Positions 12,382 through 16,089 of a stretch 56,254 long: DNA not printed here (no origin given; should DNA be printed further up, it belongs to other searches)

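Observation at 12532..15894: Single polypeptide fusing an NrfD/HybB-type quinone-site membrane domain to a c3-like tetrahaem, an OTR-like octahaem and two extra haems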

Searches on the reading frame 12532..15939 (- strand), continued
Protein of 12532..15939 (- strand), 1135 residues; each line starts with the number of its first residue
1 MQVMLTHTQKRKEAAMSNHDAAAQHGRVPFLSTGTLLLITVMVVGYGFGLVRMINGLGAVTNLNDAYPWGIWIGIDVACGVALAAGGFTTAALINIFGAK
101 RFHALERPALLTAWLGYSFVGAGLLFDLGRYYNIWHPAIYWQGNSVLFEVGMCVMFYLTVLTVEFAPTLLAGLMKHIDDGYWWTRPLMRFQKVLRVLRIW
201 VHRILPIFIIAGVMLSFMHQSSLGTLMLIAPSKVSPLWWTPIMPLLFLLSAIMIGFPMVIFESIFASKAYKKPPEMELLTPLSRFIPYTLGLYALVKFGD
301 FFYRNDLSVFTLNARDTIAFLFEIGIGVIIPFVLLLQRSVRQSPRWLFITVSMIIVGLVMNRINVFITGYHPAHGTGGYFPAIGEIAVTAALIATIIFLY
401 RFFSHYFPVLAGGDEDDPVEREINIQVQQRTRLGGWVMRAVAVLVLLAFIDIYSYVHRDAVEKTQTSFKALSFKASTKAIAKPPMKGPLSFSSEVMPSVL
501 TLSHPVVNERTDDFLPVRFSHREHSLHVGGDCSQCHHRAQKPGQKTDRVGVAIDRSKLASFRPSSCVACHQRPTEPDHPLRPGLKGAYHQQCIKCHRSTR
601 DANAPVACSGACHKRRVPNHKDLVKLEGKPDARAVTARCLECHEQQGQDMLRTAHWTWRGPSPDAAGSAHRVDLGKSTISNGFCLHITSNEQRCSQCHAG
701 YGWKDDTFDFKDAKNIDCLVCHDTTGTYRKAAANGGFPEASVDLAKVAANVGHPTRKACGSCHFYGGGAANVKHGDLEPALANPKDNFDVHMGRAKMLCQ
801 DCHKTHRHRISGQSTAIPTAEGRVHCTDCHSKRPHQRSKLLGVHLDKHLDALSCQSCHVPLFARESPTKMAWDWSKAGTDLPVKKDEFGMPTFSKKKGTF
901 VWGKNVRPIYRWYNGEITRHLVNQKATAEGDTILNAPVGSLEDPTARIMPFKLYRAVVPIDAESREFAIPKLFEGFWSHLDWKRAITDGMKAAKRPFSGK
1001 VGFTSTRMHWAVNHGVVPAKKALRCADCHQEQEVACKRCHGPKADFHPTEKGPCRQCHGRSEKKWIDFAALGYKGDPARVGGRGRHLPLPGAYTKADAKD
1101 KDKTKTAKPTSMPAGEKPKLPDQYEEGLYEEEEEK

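Call 6: find_homologous_proteins(query=window:12532-15939:-, max_evalue=1e-20)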
Query window:12532-15939:- (1135 aa): 705 proteins with E <= 1e-20 among 8000 candidates; the best 120 are listed.
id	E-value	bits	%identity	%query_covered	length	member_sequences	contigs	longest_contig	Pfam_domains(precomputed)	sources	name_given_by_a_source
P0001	0.0e+0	1662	61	98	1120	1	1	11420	PF11783.14,PF14537.12,PF03916.20,PF02085.22,PF14522.12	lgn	-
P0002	0.0e+0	1660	62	98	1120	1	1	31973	PF11783.14,PF14537.12,PF03916.20,PF14522.12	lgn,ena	-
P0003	0.0e+0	1517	58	94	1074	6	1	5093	PF11783.14,PF14537.12,PF03916.20,PF02085.22,PF14522.12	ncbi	-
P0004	0.0e+0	1496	58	94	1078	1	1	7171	PF11783.14,PF03916.20,PF02085.22,PF14522.12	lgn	-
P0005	0.0e+0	1472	58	94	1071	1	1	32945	PF11783.14,PF14537.12,PF03916.20,PF02085.22,PF14522.12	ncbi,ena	-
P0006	0.0e+0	1471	58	94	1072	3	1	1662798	PF11783.14,PF03916.20,PF02085.22,PF14522.12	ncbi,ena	-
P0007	0.0e+0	1464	56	94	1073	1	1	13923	PF11783.14,PF14537.12,PF03916.20,PF02085.22,PF14522.12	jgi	-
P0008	0.0e+0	1456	57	94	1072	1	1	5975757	PF11783.14,PF14537.12,PF03916.20,PF02085.22,PF14522.12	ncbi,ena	-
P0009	0.0e+0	1451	57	94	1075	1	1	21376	PF11783.14,PF09699.16,PF03916.20,PF02085.22,PF14522.12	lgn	-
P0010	0.0e+0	1440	56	95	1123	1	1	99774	PF11783.14,PF03916.20,PF02085.22,PF14522.12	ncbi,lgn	-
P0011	0.0e+0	1403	55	94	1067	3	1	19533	PF11783.14,PF14537.12,PF03916.20,PF02085.22,PF14522.12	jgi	-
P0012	0.0e+0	1387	55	93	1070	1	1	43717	PF11783.14,PF03916.20,PF02085.22,PF14522.12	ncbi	ncbi:MAG: Ni/Fe-hydrogenase cytochrome b subunit [Candidatus Krumholzibacteriia bacterium]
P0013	0.0e+0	1381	54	95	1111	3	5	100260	PF11783.14,PF14537.12,PF03916.20,PF02085.22,PF14522.12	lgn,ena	-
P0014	0.0e+0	1378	55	93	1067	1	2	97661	PF11783.14,PF14537.12,PF03916.20,PF02085.22,PF14522.12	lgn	-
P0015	0.0e+0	1376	54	93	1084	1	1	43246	PF11783.14,PF14537.12,PF03916.20,PF02085.22,PF14522.12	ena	-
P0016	0.0e+0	1366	54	95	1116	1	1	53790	PF11783.14,PF03916.20,PF02085.22,PF14522.12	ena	-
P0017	0.0e+0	1350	52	94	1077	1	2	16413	PF11783.14,PF14537.12,PF03916.20,PF14522.12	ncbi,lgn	-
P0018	0.0e+0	1326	53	93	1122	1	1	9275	PF11783.14,PF03916.20,PF02085.22,PF14522.12,PF22113.2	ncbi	-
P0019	0.0e+0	1301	53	95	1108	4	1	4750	PF11783.14,PF14537.12,PF03916.20,PF02085.22,PF14522.12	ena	-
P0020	0.0e+0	1296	53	95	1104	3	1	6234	PF11783.14,PF14537.12,PF03916.20,PF02085.22,PF14522.12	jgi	jgi:octaheme c-type cytochrome (tetrathionate reductase family)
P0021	0.0e+0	1295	52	95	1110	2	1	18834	PF11783.14,PF14537.12,PF03916.20,PF02085.22,PF14522.12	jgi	-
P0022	0.0e+0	1277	52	95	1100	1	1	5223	PF11783.14,PF03916.20,PF02085.22,PF14522.12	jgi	-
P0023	0.0e+0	1193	51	94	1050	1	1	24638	PF11783.14,PF14537.12,PF03916.20,PF14522.12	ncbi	ncbi:tetrathionate reductase family octaheme c-type cytochrome [Acidobacteriota bacterium]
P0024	0.0e+0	1182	50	93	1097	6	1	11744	PF11783.14,PF14537.12,PF03916.20,PF02085.22,PF14522.12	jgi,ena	jgi:octaheme c-type cytochrome (tetrathionate reductase family)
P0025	0.0e+0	1172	48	93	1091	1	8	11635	PF11783.14,PF14537.12,PF03916.20,PF02085.22,PF14522.12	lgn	-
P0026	0.0e+0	1164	48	94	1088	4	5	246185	PF11783.14,PF14537.12,PF03916.20,PF02085.22,PF14522.12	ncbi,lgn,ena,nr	ncbi:MAG TPA: Ni/Fe-hydrogenase cytochrome b subunit [Thermoanaerobaculia bacterium]|nr:Ni/Fe-hydrog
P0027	0.0e+0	1161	49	93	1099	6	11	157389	PF11783.14,PF14537.12,PF03916.20,PF02085.22,PF14522.12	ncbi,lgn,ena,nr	ncbi:MAG: Ni/Fe-hydrogenase cytochrome b subunit [Acidobacteriia bacterium]|nr:Ni/Fe-hydrogenase cyt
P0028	0.0e+0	1158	49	93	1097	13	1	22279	PF11783.14,PF14537.12,PF03916.20,PF02085.22,PF14522.12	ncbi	-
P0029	0.0e+0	1155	50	93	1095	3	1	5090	PF11783.14,PF14537.12,PF03916.20,PF02085.22,PF14522.12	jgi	-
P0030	0.0e+0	1155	49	94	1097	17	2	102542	PF11783.14,PF14537.12,PF03916.20,PF14522.12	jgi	jgi:octaheme c-type cytochrome (tetrathionate reductase family)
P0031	0.0e+0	1153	48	94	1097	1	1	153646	PF11783.14,PF03916.20,PF02085.22,PF14522.12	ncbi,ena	-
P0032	0.0e+0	1151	48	93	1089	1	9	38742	PF11783.14,PF14537.12,PF03916.20,PF02085.22,PF14522.12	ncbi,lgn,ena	-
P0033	0.0e+0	1150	49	94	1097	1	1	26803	PF11783.14,PF14537.12,PF03916.20,PF14522.12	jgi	jgi:octaheme c-type cytochrome (tetrathionate reductase family)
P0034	0.0e+0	1150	49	93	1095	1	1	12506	PF11783.14,PF03916.20,PF14522.12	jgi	-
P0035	0.0e+0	1149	49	94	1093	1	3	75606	PF11783.14,PF14537.12,PF03916.20,PF02085.22,PF14522.12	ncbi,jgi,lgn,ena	-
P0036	0.0e+0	1148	49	93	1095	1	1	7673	PF11783.14,PF14537.12,PF03916.20,PF14522.12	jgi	jgi:octaheme c-type cytochrome (tetrathionate reductase family)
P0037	0.0e+0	1147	49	93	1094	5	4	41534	PF11783.14,PF03916.20,PF02085.22,PF14522.12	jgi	jgi:octaheme c-type cytochrome (tetrathionate reductase family)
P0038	0.0e+0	1146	49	93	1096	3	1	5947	PF11783.14,PF14537.12,PF03916.20,PF14522.12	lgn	-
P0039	0.0e+0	1144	49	93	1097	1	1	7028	PF11783.14,PF03916.20,PF14522.12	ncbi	-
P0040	0.0e+0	1144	48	95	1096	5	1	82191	PF11783.14,PF14537.12,PF03916.20,PF02085.22,PF14522.12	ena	-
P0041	0.0e+0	1143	49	93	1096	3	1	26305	PF11783.14,PF03916.20,PF02085.22,PF14522.12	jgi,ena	-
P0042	0.0e+0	1142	47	94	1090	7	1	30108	PF11783.14,PF14537.12,PF03916.20,PF02085.22,PF14522.12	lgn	-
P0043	0.0e+0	1141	49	93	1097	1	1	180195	PF11783.14,PF14537.12,PF03916.20,PF02085.22,PF14522.12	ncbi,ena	-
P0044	0.0e+0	1140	48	93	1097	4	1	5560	PF11783.14,PF14537.12,PF03916.20,PF02085.22,PF14522.12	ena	-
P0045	0.0e+0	1139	49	93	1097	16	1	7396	PF11783.14,PF14537.12,PF03916.20,PF14522.12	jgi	-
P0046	0.0e+0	1139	50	93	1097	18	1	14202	PF11783.14,PF03916.20,PF14522.12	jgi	jgi:octaheme c-type cytochrome (tetrathionate reductase family)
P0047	0.0e+0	1139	49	93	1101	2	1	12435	PF11783.14,PF14537.12,PF03916.20,PF14522.12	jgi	jgi:octaheme c-type cytochrome (tetrathionate reductase family)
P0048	0.0e+0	1138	49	94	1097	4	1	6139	PF11783.14,PF14537.12,PF03916.20,PF02085.22,PF14522.12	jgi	jgi:octaheme c-type cytochrome (tetrathionate reductase family)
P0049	0.0e+0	1137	49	93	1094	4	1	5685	PF11783.14,PF14537.12,PF03916.20,PF14522.12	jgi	-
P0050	0.0e+0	1135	49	93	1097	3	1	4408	PF11783.14,PF14537.12,PF03916.20,PF14522.12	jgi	jgi:octaheme c-type cytochrome (tetrathionate reductase family)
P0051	0.0e+0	1134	49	93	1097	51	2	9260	PF11783.14,PF14537.12,PF03916.20,PF14522.12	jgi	-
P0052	0.0e+0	1133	48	93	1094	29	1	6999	PF11783.14,PF03916.20,PF14522.12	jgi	-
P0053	0.0e+0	1132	48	93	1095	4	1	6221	PF11783.14,PF03916.20,PF14522.12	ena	-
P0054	0.0e+0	1132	48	93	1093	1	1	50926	PF11783.14,PF14537.12,PF03916.20,PF14522.12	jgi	jgi:octaheme c-type cytochrome (tetrathionate reductase family)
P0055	0.0e+0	1131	48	93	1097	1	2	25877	PF11783.14,PF14537.12,PF03916.20,PF14522.12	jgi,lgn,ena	-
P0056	0.0e+0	1130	49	93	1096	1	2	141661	PF11783.14,PF14537.12,PF03916.20,PF02085.22,PF14522.12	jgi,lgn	jgi:octaheme c-type cytochrome (tetrathionate reductase family)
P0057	0.0e+0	1130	48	93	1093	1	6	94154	PF11783.14,PF14537.12,PF03916.20,PF14522.12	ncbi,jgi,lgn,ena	ncbi:MAG: tetrathionate reductase family octaheme c-type cytochrome [Candidatus Binatia bacterium]|j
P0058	0.0e+0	1130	49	94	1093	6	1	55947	PF11783.14,PF14537.12,PF03916.20,PF14522.12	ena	-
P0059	0.0e+0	1126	47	93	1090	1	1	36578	PF11783.14,PF03916.20,PF14522.12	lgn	-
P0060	0.0e+0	1125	49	93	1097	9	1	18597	PF11783.14,PF03916.20,PF14522.12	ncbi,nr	ncbi:MAG: Ni/Fe-hydrogenase cytochrome b subunit [Acidobacteria bacterium]|nr:Ni/Fe-hydrogenase cyto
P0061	0.0e+0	1124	49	93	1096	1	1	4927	PF11783.14,PF14537.12,PF03916.20,PF02085.22,PF14522.12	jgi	jgi:octaheme c-type cytochrome (tetrathionate reductase family)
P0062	0.0e+0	1123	48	94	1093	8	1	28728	PF11783.14,PF14537.12,PF03916.20,PF14522.12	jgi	jgi:octaheme c-type cytochrome (tetrathionate reductase family)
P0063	0.0e+0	1122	48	93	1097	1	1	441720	PF11783.14,PF14537.12,PF03916.20,PF14522.12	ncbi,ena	-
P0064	0.0e+0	1121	47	93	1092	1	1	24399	PF11783.14,PF14537.12,PF03916.20,PF02085.22,PF14522.12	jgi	-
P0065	0.0e+0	1121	48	93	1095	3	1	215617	PF11783.14,PF03916.20,PF14522.12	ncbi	-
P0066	0.0e+0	1120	47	94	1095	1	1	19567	PF11783.14,PF14537.12,PF03916.20,PF02085.22,PF14522.12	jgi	jgi:octaheme c-type cytochrome (tetrathionate reductase family)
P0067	0.0e+0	1120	49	93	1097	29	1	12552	PF11783.14,PF03916.20,PF14522.12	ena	-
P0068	0.0e+0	1119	47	93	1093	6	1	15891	PF11783.14,PF14537.12,PF03916.20,PF14522.12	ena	-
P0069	0.0e+0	1118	49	93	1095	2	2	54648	PF11783.14,PF14537.12,PF03916.20,PF14522.12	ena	-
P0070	0.0e+0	1118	48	93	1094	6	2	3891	PF11783.14,PF14537.12,PF03916.20,PF14522.12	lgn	-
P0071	0.0e+0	1116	48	93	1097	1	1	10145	PF11783.14,PF14537.12,PF03916.20,PF14522.12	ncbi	-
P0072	0.0e+0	1116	48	93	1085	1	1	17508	PF11783.14,PF14537.12,PF03916.20,PF14522.12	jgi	jgi:octaheme c-type cytochrome (tetrathionate reductase family)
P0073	0.0e+0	1115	48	93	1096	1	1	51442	PF11783.14,PF14537.12,PF03916.20,PF02085.22,PF14522.12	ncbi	-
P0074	0.0e+0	1115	48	93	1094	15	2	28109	PF11783.14,PF03916.20,PF14522.12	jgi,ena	-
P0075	0.0e+0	1114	48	94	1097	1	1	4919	PF11783.14,PF14537.12,PF03916.20,PF02085.22,PF14522.12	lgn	-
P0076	0.0e+0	1114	48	94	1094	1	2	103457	PF11783.14,PF03916.20,PF14522.12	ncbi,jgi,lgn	jgi:octaheme c-type cytochrome (tetrathionate reductase family)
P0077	0.0e+0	1114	46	94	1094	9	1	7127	PF11783.14,PF14537.12,PF03916.20,PF02085.22,PF14522.12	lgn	-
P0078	0.0e+0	1113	48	93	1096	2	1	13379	PF11783.14,PF09699.16,PF14537.12,PF03916.20,PF02085.22,PF14522.12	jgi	jgi:octaheme c-type cytochrome (tetrathionate reductase family)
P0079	0.0e+0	1113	49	93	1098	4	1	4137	PF11783.14,PF14537.12,PF03916.20,PF14522.12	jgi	jgi:octaheme c-type cytochrome (tetrathionate reductase family)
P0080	0.0e+0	1112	48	93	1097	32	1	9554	PF11783.14,PF03916.20,PF14522.12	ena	-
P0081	0.0e+0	1111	47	93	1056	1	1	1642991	PF11783.14,PF14537.12,PF03916.20,PF14522.12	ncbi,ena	-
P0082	0.0e+0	1111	48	93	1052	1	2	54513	PF11783.14,PF14537.12,PF03916.20,PF14522.12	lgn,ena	-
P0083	0.0e+0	1111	49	93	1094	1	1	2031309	PF11783.14,PF03916.20,PF14522.12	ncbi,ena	-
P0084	0.0e+0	1111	48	92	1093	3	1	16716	PF11783.14,PF14537.12,PF03916.20,PF02085.22,PF14522.12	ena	-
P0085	0.0e+0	1110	48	93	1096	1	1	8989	PF11783.14,PF14537.12,PF03916.20,PF14522.12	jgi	jgi:octaheme c-type cytochrome (tetrathionate reductase family)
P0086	0.0e+0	1109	48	93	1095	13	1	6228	PF11783.14,PF03916.20,PF02085.22,PF14522.12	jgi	-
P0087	0.0e+0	1108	47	93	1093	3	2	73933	PF11783.14,PF14537.12,PF03916.20,PF02085.22,PF14522.12,PF22113.2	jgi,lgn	-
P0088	0.0e+0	1108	53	76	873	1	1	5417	PF11783.14,PF03916.20,PF02085.22,PF14522.12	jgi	jgi:octaheme c-type cytochrome (tetrathionate reductase family)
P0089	0.0e+0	1108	48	94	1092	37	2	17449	PF11783.14,PF09699.16,PF14537.12,PF03916.20,PF02085.22,PF14522.12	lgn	-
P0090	0.0e+0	1108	46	94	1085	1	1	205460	PF11783.14,PF14537.12,PF03916.20,PF02085.22,PF14522.12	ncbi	-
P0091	0.0e+0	1108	48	93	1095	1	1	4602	PF11783.14,PF03916.20,PF14522.12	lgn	-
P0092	0.0e+0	1108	48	93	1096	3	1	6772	PF11783.14,PF03916.20,PF14522.12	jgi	-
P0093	0.0e+0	1107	47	94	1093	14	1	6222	PF11783.14,PF14537.12,PF03916.20,PF02085.22,PF14522.12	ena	-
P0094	0.0e+0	1107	48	93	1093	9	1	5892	PF11783.14,PF14537.12,PF03916.20,PF02085.22,PF14522.12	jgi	jgi:octaheme c-type cytochrome (tetrathionate reductase family)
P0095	0.0e+0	1106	48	92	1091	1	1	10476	PF11783.14,PF14537.12,PF03916.20,PF14522.12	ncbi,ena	-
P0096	0.0e+0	1105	47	93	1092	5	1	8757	PF11783.14,PF14537.12,PF03916.20,PF14522.12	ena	-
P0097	0.0e+0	1104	47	93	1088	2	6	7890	PF11783.14,PF14537.12,PF03916.20,PF02085.22,PF14522.12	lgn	-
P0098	0.0e+0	1104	49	93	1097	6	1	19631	PF11783.14,PF09699.16,PF03916.20,PF14522.12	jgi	jgi:octaheme c-type cytochrome (tetrathionate reductase family)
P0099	0.0e+0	1104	48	92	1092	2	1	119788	PF11783.14,PF14537.12,PF03916.20,PF02085.22,PF14522.12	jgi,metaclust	metaclust:\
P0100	0.0e+0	1103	47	93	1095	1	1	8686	PF11783.14,PF03916.20,PF02085.22,PF14522.12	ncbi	-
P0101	0.0e+0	1103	48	93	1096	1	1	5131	PF11783.14,PF03916.20,PF14522.12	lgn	-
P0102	0.0e+0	1102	48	93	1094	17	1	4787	PF11783.14,PF03916.20,PF14522.12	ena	-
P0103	0.0e+0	1102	48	93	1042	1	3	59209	PF11783.14,PF14537.12,PF03916.20,PF14522.12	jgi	jgi:octaheme c-type cytochrome (tetrathionate reductase family)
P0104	0.0e+0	1100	48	93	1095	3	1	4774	PF11783.14,PF03916.20,PF14522.12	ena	-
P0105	0.0e+0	1100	47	93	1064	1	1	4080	PF11783.14,PF14537.12,PF03916.20,PF14522.12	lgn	-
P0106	0.0e+0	1099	46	93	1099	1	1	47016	PF11783.14,PF09699.16,PF14537.12,PF03916.20,PF14522.12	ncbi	-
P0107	0.0e+0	1099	48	93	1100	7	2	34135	PF11783.14,PF09699.16,PF14537.12,PF03916.20,PF14522.12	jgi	jgi:octaheme c-type cytochrome (tetrathionate reductase family)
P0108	0.0e+0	1099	48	93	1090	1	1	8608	PF11783.14,PF03916.20,PF02085.22,PF14522.12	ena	-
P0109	0.0e+0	1098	47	93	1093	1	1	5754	PF11783.14,PF03916.20,PF14522.12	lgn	-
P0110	0.0e+0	1098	48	93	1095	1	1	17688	PF11783.14,PF03916.20,PF14522.12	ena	-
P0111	0.0e+0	1098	48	93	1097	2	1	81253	PF11783.14,PF14537.12,PF03916.20,PF14522.12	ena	-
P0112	0.0e+0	1098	47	93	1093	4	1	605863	PF11783.14,PF03916.20,PF14522.12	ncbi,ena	-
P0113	0.0e+0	1096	47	94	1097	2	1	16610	PF11783.14,PF03916.20,PF02085.22,PF14522.12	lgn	-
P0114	0.0e+0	1092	48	93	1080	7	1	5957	PF11783.14,PF14537.12,PF03916.20,PF02085.22,PF14522.12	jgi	jgi:octaheme c-type cytochrome (tetrathionate reductase family)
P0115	0.0e+0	1092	48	93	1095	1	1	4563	PF11783.14,PF14537.12,PF03916.20,PF14522.12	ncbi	-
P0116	0.0e+0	1092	46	94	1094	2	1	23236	PF11783.14,PF03916.20,PF02085.22,PF14522.12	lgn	-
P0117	0.0e+0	1091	49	93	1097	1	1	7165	PF11783.14,PF03916.20,PF14522.12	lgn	-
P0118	0.0e+0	1091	47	94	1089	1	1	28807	PF11783.14,PF14537.12,PF03916.20,PF02085.22,PF14522.12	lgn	-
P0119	0.0e+0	1090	48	93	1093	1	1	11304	PF11783.14,PF03916.20,PF14522.12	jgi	-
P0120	0.0e+0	1089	48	93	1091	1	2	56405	PF11783.14,PF03916.20,PF14522.12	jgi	-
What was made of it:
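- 12532..15894 (-): Fusion gene. It encodes 1120 aa from the ATG at 15894; the ORF is open from 15939, giving 1135 aa. More than 120 full-length homologues (call 6).
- More than 120 independent full-length homologues from many samples, assemblers and phyla have the same junction (call 6).
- Tried and rejected: Rejected on the number and diversity of full-length homologues (call 6).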

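Call 11: find_related_loci(query=window:12532-15939:-, collection=genome_contigs, flank=10000)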
Query window:12532-15939:- (1135 aa) in genome_contigs; peptide patterns used: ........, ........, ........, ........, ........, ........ (x = any residue, [..] = any of these).
39 stretches matched a pattern; 6 encode a relative of the query (tblastn E <= 1e-3); 6 distinct loci.
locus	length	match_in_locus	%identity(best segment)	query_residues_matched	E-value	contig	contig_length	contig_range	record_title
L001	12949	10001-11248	43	633-1032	1e-102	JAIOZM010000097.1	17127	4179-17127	MAG: Bacteroidales bacterium isolate Tobar13.5m-G9 Tobar13-5m-C3788, whole genome shotgun sequence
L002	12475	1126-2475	38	595-1081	6e-97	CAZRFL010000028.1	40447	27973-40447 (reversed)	MAG TPA_asm: uncultured Bacteroidales bacterium isolate SRP272421_co1_615 genome assembly, contig: NODE_1817_length_4044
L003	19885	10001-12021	40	635-1080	9e-95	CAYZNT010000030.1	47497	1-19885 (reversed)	MAG TPA_asm: uncultured Clostridia bacterium isolate binchicken_co115_135 genome assembly, contig: NODE_1353_length_4749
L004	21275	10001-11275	40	635-1032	1e-92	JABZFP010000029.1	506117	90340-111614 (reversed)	MAG: Desulfobacteraceae bacterium isolate 75 scaffold_19, whole genome shotgun sequence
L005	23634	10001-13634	41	525-1032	2e-91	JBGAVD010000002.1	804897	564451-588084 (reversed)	MAG: Chlorobiota bacterium isolate MAG_MBR_H10.82 MBRH10-82_opera_contig_25, whole genome shotgun sequence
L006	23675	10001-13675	42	60-1029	1e-59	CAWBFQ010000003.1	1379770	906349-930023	MAG: uncultured Chloroflexia bacterium isolate MFD04716.bin.2.296 genome assembly, contig: contig_18903, whole genome sh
